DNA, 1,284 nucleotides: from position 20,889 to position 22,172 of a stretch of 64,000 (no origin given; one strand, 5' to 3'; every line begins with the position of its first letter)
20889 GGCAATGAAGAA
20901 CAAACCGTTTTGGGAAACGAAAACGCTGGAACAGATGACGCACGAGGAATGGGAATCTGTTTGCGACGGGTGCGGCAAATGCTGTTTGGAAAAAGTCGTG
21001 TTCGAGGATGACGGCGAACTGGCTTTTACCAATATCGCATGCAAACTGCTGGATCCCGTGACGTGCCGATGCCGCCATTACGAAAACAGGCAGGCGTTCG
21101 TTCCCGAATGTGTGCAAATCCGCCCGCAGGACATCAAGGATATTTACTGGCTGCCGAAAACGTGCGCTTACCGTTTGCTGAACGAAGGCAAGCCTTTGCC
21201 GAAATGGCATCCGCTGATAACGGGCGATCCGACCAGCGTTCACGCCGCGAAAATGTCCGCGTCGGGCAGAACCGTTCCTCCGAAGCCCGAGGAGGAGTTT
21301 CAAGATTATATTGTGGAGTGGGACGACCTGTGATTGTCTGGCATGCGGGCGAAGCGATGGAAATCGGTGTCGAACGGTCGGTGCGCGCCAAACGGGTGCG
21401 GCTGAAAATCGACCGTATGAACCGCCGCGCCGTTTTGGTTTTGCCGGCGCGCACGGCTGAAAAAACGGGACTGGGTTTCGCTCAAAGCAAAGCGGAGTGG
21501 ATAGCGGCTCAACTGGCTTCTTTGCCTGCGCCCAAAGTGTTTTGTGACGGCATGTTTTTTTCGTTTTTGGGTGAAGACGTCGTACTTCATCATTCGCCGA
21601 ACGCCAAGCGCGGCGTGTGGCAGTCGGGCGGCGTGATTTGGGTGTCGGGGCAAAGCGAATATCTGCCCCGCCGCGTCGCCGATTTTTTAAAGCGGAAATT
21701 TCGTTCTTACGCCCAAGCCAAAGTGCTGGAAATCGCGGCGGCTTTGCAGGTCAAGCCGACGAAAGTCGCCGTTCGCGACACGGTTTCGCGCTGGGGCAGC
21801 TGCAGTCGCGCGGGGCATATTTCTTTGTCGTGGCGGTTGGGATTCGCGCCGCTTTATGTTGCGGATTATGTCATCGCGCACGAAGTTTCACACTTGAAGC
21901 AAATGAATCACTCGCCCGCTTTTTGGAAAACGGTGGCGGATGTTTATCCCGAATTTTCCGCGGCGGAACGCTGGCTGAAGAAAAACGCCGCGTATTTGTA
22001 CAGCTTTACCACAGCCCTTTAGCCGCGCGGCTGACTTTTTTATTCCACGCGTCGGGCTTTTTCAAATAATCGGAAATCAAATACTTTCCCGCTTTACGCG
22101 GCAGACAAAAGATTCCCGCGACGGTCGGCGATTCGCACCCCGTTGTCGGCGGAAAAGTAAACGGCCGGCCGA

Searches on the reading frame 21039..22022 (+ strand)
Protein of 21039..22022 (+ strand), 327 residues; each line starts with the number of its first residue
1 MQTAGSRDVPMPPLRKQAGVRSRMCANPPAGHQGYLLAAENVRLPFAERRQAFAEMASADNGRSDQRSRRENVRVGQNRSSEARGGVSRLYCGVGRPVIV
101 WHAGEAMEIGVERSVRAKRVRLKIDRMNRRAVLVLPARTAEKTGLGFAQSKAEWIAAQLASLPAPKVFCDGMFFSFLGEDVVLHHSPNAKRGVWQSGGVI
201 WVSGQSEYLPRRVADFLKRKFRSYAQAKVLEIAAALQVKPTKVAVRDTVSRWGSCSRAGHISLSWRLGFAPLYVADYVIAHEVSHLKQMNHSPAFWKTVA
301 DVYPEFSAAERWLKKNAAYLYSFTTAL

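Call 14: search_protein_families(library=pfam, proteins=[window:21039-22022:+], max_evalue=0.01)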
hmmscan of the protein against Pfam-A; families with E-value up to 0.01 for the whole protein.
window:21039-22022:+ (327 aa): 1 family
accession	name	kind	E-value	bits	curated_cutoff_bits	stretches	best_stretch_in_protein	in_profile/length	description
PF01863.23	YgjP-like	-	6.5e-46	157.4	26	1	118-316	1-207/207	YgjP-like, metallopeptidase domain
